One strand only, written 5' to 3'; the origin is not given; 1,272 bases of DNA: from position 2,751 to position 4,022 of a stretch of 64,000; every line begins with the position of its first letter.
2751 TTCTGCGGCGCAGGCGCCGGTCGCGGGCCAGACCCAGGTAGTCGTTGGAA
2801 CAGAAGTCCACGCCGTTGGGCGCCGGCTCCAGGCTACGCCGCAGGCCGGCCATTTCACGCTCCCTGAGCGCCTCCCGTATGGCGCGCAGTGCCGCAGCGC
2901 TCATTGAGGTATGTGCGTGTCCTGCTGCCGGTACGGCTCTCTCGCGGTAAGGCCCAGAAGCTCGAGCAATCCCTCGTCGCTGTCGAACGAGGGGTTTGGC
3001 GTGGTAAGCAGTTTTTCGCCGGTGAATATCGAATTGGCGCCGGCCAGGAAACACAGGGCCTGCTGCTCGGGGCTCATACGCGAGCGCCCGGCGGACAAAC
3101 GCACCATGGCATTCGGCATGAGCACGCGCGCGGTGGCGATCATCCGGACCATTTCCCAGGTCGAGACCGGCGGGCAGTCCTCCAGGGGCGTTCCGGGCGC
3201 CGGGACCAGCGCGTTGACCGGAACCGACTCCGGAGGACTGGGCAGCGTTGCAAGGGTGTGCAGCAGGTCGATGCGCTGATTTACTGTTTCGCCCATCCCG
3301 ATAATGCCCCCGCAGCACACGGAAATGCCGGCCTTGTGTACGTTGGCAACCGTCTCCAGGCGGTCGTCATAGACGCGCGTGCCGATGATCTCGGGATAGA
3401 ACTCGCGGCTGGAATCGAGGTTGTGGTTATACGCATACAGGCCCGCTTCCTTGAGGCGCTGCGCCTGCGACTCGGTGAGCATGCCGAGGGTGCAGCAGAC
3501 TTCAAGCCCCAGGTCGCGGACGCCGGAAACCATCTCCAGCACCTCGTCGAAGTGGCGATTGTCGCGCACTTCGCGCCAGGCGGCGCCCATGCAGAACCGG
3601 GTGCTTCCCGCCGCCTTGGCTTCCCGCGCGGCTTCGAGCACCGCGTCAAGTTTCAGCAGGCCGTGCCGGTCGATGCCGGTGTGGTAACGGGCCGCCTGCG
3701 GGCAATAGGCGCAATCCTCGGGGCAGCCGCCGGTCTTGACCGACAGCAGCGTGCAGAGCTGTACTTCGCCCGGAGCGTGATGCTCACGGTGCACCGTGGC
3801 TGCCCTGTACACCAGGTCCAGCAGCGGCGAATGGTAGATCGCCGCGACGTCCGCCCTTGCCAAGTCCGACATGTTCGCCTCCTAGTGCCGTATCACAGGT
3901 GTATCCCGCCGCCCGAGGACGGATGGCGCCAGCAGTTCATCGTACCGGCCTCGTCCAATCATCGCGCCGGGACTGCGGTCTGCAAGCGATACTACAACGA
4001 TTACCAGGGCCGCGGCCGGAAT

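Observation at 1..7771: Biotin genes joined to an aldehyde dehydrogenase / VOC / ActP-like uptake module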

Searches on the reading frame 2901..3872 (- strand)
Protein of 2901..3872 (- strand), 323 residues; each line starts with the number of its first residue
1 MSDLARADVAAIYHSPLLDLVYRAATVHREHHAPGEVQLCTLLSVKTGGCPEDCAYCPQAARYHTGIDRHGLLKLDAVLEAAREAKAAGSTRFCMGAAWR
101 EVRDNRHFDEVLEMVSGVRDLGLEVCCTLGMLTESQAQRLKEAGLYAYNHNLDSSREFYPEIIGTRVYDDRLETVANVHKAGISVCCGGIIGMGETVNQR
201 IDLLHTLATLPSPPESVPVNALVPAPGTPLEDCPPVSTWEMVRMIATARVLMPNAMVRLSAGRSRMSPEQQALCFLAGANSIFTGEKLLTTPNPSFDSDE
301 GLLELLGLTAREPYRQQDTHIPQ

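Call 5: search_protein_families(library=ncbifam, proteins=[window:2901-3872:-])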
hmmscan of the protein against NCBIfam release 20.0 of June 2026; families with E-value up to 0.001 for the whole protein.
window:2901-3872:- (323 aa): 17 families
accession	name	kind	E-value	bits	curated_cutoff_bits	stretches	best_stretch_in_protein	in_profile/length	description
TIGR00433.2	bioB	equivalog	6.9e-118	393.3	225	1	4-308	3-306/307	biotin synthase BioB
NF006308.0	PRK08508.1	equivalog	6.3e-58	196.2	377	1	36-309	3-273/279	biotin synthase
TIGR03910.1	pyrrolys_PylB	equivalog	3.6e-18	65.6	348.2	1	18-260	35-276/347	methylornithine synthase PylB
TIGR03957.1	rSAM_HmdB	equivalog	1.5e-17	63.7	320.9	1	20-284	21-280/317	5,10-methenyltetrahydromethanopterin hydrogenase cofactor biosynthesis protein HmdB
NF053743.1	LipS2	equivalog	1.5e-12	47.5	270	1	47-259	30-238/292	LipS2 family lipoyl synthase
TIGR03550.1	F420_cofG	equivalog_domain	2.5e-10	40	213.35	1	49-256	13-239/322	7,8-didemethyl-8-hydroxy-5-deazariboflavin synthase CofG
TIGR03956.1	rSAM_HydE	equivalog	3.5e-10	39.7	254.6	1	24-282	34-289/340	[FeFe] hydrogenase H-cluster radical SAM maturase HydE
NF006687.0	PRK09234.1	equivalog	3.3e-08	32.2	1018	1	47-278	82-333/849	bifunctional FO biosynthesis protein CofGH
NF004884.0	PRK06245.1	equivalog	4.2e-08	32.4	209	1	47-255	22-245/340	7,8-didemethyl-8-hydroxy-5-deazariboflavin synthase subunit CofG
TIGR03551.1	F420_cofH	equivalog_domain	4.3e-07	29.1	374.1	1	47-282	46-298/345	5-amino-6-(D-ribitylamino)uracil--L-tyrosine 4-hydroxyphenyl transferase CofH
NF053742.1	LipS1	equivalog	4.6e-07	29.7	230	1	42-260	9-220/268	LipS1 family lipoyl synthase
TIGR03699.1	menaquin_MqnC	equivalog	1.8e-05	23.8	428.1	0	172-282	184-297/342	cyclic dehypoxanthinyl futalosine synthase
NF053790.1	LplA_LipA_fuse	exception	1.8e-05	23.5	800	1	123-208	460-545/606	bifunctional lipoate--protein ligase/lipoyl synthase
TIGR02668.1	moaA_archaeal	equivalog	3.6e-05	22.9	325.25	1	47-206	17-172/303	GTP 3',8-cyclase MoaA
NF001199.0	PRK00164.2-1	equivalog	0.00013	21.2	231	1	47-184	19-151/308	GTP 3',8-cyclase MoaA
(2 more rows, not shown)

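Call 6: search_protein_families(library=pfam, proteins=[window:2901-3872:-])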
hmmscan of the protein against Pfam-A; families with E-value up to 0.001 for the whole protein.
window:2901-3872:- (323 aa): 2 families
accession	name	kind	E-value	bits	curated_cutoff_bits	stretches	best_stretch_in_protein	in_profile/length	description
PF06968.18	BATS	-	3.5e-29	101.3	22.2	1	218-308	1-87/88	Biotin and Thiamin Synthesis associated domain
PF04055.27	Radical_SAM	-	2.6e-21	77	29.5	1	46-206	3-165/166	Radical SAM superfamily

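Call 33: find_homologous_proteins(query=window:2901-3872:-, max_evalue=1e-100)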
Query window:2901-3872:- (323 aa): 7979 proteins with E <= 1e-100 among 8000 candidates; the best 120 are listed. Only proteins of 177 to 566 residues were searched: fused or split forms outside these lengths cannot appear, so this answer is no evidence that the protein stands alone or is whole; lengths 'longer' or 'shorter' looks for them.
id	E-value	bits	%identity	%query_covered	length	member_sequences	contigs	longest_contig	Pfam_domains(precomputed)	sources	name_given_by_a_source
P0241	3.1e-217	738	100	100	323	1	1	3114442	PF04055.28,PF06968.19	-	-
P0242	1.6e-214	729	99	100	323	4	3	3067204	PF04055.28,PF06968.19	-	-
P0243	1.8e-212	723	98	100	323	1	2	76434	PF04055.28,PF06968.19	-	-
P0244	1.3e-211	720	98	100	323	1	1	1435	PF04055.28,PF06968.19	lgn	-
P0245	3.8e-210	715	97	100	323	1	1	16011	PF04055.28,PF06968.19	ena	-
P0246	4.0e-210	715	97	100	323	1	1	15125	PF04055.28,PF06968.19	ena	-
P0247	9.3e-210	714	96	100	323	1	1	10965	PF04055.28,PF06968.19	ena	-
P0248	9.8e-210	714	96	100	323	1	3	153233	PF04055.28,PF06968.19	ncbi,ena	-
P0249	2.9e-209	712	96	100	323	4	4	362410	PF04055.28,PF06968.19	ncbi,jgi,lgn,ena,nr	ncbi:MAG: biotin synthase BioB [Gammaproteobacteria bacterium]|nr:biotin synthase BioB [Gammaproteob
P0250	3.3e-209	712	96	100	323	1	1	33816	PF04055.28,PF06968.19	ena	-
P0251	3.5e-209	712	96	100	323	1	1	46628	PF04055.28,PF06968.19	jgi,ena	-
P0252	1.6e-207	706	95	100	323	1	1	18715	PF04055.28,PF06968.19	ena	-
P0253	2.0e-207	706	96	99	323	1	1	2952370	PF04055.28,PF06968.19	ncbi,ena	-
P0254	2.2e-207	706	96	99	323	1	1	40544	PF04055.28,PF06968.19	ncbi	-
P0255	3.2e-207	705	94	100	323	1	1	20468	PF04055.28,PF06968.19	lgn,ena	-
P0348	5.6e-181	619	84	98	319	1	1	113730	PF04055.28,PF06968.19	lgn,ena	-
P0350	1.4e-174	598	81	100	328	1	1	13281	PF04055.28,PF06968.19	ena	-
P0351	1.4e-154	532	73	98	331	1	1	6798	PF04055.28,PF06968.19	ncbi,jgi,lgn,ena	-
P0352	6.0e-154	530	73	97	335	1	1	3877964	PF04055.28,PF06968.19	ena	-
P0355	1.7e-153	529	72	98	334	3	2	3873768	PF04055.28,PF06968.19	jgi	jgi:biotin synthase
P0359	3.6e-153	528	72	97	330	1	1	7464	PF04055.28,PF06968.19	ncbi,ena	-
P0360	4.0e-153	528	74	97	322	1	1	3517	PF04055.28,PF06968.19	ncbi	-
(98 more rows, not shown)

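Call 35: find_encoding_contigs(protein=P0348, flank=9000, max_places=1)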
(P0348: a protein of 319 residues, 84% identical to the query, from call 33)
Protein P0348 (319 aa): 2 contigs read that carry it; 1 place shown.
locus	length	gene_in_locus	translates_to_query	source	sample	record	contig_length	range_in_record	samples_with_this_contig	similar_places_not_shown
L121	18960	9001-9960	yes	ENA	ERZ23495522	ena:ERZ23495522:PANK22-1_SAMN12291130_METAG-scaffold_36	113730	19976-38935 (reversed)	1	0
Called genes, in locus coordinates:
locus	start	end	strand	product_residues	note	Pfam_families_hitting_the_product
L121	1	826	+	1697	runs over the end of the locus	PF00270:DEAD, PF04851:ResIII (faint), PF00271:Helicase_C, PF00580:UvrD-helicase, PF13245:AAA_19, PF00580:UvrD-helicase, PF13361:UvrD_C, PF13538:UvrD_C_2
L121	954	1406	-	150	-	PF01850:PIN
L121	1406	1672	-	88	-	PF02604:PhdYeFM_antitox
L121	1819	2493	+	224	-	PF02798:GST_N, PF13417:GST_N_3, PF13409:GST_N_2, PF13410:GST_C_2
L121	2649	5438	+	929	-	PF12705:PDDEXK_1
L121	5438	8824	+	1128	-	PF00580:UvrD-helicase, PF13245:AAA_19 (weak), PF13361:UvrD_C, PF12705:PDDEXK_1 (weak)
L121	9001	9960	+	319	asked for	PF04055:Radical_SAM, PF06968:BATS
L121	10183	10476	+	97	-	PF12441:CopG_antitoxin (faint)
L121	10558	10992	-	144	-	PF01934:HepT-like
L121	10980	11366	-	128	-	PF01909:NTP_transf_2, PF18765:Polbeta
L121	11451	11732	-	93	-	-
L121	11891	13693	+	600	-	PF00743:FMO-like (faint), PF01266:DAO (faint), PF07992:Pyr_redox_2 (weak), PF13450:NAD_binding_8, PF13738:Pyr_redox_3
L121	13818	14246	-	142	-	-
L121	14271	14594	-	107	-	PF00578:AhpC-TSA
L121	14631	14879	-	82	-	-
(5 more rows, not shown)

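Call 36: find_encoding_contigs(protein=P0352, flank=8000, max_places=1)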
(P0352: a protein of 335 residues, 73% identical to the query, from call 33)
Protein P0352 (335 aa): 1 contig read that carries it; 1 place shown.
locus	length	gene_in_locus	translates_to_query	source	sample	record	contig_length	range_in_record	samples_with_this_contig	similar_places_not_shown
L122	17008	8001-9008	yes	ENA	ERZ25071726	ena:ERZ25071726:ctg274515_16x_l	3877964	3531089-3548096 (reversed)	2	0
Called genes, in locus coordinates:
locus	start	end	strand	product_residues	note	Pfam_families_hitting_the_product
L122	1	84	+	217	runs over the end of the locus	PF06325:PrmA (weak), PF05175:MTS, PF13847:Methyltransf_31 (weak), PF08242:Methyltransf_12 (weak), PF13649:Methyltransf_25 (weak)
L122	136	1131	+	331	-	PF00535:Glycos_transf_2, PF10111:Glyco_tranf_2_2, PF13641:Glyco_tranf_2_3 (weak)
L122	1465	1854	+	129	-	PF01850:PIN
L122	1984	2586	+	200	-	PF00719:Pyrophosphatase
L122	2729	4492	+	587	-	PF01343:Peptidase_S49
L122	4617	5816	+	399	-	PF12833:HTH_18, PF00165:HTH_AraC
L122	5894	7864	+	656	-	PF01011:PQQ, PF13570:Beta-prop_ACSF4 (faint), PF13360:PQQ_2 (weak)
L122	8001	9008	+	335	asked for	PF04055:Radical_SAM, PF06968:BATS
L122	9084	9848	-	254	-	-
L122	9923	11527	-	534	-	PF00884:Sulfatase, PF01663:Phosphodiest (faint), PF02995:DUF229 (weak), PF16347:SGSH_C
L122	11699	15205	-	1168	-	PF00082:Peptidase_S8, PF05345:He_PIG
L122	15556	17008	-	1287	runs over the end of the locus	PF02946:GTF2I (faint), PF05345:He_PIG, PF18962:Por_Secre_tail (faint), PF05345:He_PIG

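Call 37: find_encoding_contigs(protein=P0355, flank=8000, max_places=1)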
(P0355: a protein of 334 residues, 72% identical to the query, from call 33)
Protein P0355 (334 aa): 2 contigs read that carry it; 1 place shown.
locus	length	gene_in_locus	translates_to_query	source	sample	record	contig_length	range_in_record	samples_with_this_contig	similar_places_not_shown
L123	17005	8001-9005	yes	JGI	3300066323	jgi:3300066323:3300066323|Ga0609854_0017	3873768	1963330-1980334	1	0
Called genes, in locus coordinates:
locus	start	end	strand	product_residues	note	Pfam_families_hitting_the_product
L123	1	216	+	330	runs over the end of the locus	PF00535:Glycos_transf_2, PF10111:Glyco_tranf_2_2 (weak), PF13641:Glyco_tranf_2_3 (weak)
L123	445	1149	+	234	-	PF00719:Pyrophosphatase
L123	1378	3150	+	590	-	PF01343:Peptidase_S49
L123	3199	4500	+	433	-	PF12833:HTH_18, PF00165:HTH_AraC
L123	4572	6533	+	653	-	PF01011:PQQ, PF13570:Beta-prop_ACSF4 (faint), PF13360:PQQ_2 (weak)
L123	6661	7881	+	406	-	PF01757:Acyl_transf_3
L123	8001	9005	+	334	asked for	PF04055:Radical_SAM, PF06968:BATS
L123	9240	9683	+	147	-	-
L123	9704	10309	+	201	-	-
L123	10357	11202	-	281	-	PF00069:Pkinase, PF07714:PK_Tyr_Ser-Thr, PF03109:ABC1 (weak)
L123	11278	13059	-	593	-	PF00664:ABC_membrane, PF00005:ABC_tran, PF13304:AAA_21 (faint), PF02463:SMC_N (weak)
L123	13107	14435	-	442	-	-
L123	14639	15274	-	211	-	PF13505:OMP_b-brl (faint)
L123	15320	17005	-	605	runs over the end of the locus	PF00069:Pkinase, PF07714:PK_Tyr_Ser-Thr, PF14531:Kinase-like (faint), PF03109:ABC1 (weak), PF17667:Pkinase_fungal (weak)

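Call 39: list_cluster_members(proteins=[P0348, P0350, P0351, P0352, P0355, P0359, P0360, P0216, P0225, P0236])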
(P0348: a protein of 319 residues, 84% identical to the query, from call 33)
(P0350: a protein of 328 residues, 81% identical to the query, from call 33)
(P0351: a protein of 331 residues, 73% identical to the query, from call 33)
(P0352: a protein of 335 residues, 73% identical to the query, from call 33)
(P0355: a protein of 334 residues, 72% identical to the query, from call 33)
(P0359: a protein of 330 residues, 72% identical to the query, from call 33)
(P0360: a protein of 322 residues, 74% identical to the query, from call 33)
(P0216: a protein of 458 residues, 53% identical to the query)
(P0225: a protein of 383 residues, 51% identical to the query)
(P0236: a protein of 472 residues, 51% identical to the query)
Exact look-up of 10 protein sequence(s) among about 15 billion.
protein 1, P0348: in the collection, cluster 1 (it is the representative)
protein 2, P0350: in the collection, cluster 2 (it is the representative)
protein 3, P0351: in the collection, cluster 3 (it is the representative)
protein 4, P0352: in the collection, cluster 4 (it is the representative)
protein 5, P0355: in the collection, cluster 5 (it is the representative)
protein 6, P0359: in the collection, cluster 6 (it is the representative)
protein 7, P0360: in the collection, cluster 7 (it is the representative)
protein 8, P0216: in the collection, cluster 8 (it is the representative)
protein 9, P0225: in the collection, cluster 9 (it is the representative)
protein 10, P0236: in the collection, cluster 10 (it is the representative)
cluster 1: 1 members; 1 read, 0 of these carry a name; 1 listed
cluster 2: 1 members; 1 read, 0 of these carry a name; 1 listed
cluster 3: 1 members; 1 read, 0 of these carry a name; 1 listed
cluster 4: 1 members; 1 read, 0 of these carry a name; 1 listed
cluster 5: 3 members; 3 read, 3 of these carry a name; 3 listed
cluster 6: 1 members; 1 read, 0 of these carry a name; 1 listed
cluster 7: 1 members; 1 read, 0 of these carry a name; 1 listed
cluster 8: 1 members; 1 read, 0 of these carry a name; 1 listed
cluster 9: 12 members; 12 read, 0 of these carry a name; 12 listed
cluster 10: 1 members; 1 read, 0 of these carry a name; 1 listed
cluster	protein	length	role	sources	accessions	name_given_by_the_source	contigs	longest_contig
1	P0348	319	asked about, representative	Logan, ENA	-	-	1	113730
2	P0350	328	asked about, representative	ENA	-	-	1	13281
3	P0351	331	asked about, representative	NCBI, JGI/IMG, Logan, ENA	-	-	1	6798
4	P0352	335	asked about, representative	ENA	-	-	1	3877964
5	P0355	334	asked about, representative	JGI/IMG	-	biotin synthase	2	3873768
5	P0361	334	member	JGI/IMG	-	biotin synthase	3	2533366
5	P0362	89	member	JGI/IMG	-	biotin synthase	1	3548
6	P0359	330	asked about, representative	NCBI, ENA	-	-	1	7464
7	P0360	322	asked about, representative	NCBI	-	-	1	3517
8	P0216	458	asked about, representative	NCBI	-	-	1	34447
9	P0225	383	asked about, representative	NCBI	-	-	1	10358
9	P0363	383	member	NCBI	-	-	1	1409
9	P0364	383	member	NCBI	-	-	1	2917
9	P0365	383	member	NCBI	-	-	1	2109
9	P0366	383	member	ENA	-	-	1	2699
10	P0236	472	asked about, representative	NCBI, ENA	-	-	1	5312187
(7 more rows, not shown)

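Call 88: search_dna_similar(query=window:2901-3872:-, collection=plasmids, mode=protein, max_rows=25)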
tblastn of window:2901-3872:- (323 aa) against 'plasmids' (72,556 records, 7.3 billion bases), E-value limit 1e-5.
Records with a match: 307; places in all: 323; records where one place covers at least 80% of the query: 301.
Best place of each record, by identity: 60-80% 1; <60% 306.
By first word of the organism name: Burkholderia 40; Acinetobacter 28; Rhizobium 27; Mesorhizobium 18; Staphylococcus 15; Bradyrhizobium 14; Paracoccus 11; Sinorhizobium 9; Candidatus 9; Ensifer 8; and 61 more.
By predicted mobility (MOB-suite, as given by PLSDB): non-mobilizable 216; conjugative 47; mobilizable 44.
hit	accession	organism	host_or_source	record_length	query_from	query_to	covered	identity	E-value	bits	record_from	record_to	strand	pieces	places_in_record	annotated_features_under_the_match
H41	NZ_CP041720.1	Acidiphilium multivorum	Cell culture,activated sludge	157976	6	312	95%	59.0%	3e-99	327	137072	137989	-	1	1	bioB: biotin synthase BioB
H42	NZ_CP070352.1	Ensifer sp. PDNC004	cell culture,Plastic debris in ...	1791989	2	318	98%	57.1%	2e-103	339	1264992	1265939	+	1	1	none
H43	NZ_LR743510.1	Methylobacterium bullatum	-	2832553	3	299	92%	60.7%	5e-105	343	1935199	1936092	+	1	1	none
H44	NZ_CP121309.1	Ensifer adhaerens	bacterial colony,soil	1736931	2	318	98%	56.2%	1e-102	337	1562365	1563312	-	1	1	none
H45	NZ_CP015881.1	Ensifer adhaerens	silty clay loam soil (pH 6.1)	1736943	2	318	98%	56.2%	1e-102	337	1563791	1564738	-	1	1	none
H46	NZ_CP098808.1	Ensifer adhaerens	whole organism,soil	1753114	2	318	98%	56.2%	3e-102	335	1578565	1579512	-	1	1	none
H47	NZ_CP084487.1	Ensifer adhaerens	cellculture,soil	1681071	2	318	98%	55.8%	1e-101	334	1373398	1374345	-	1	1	none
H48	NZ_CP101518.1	Ensifer adhaerens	cell cuture,rhizosphere soil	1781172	2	318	98%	55.8%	1e-101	334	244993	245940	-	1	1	none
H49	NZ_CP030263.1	Ensifer adhaerens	Zea mays,whole organism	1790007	6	318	97%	55.9%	2e-100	330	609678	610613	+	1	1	none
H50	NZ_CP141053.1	Paracoccus denitrificans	-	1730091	10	318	96%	56.6%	5e-102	335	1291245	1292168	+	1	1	none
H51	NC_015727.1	Cupriavidus necator N-1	soil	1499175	8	299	90%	59.2%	1e-97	322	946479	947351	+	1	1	record has no annotation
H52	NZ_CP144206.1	Sinorhizobium chiapasense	mixed culture,rhizosphere soil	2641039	3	299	92%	58.2%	5e-104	341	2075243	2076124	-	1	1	none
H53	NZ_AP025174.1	Cupriavidus sp. P-10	-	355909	7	299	91%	59.0%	6e-101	332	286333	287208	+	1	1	bioB: biotin synthase BioB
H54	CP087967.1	Polaromonas sp. P1-6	cell culture,cave ground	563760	8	299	90%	58.6%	4e-100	329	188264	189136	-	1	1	bioB: biotin synthase BioB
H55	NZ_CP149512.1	Pararhizobium sp. A13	Aeschynomene indica,cell ...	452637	4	299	92%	57.8%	3e-102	335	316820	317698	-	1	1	bioB: biotin synthase BioB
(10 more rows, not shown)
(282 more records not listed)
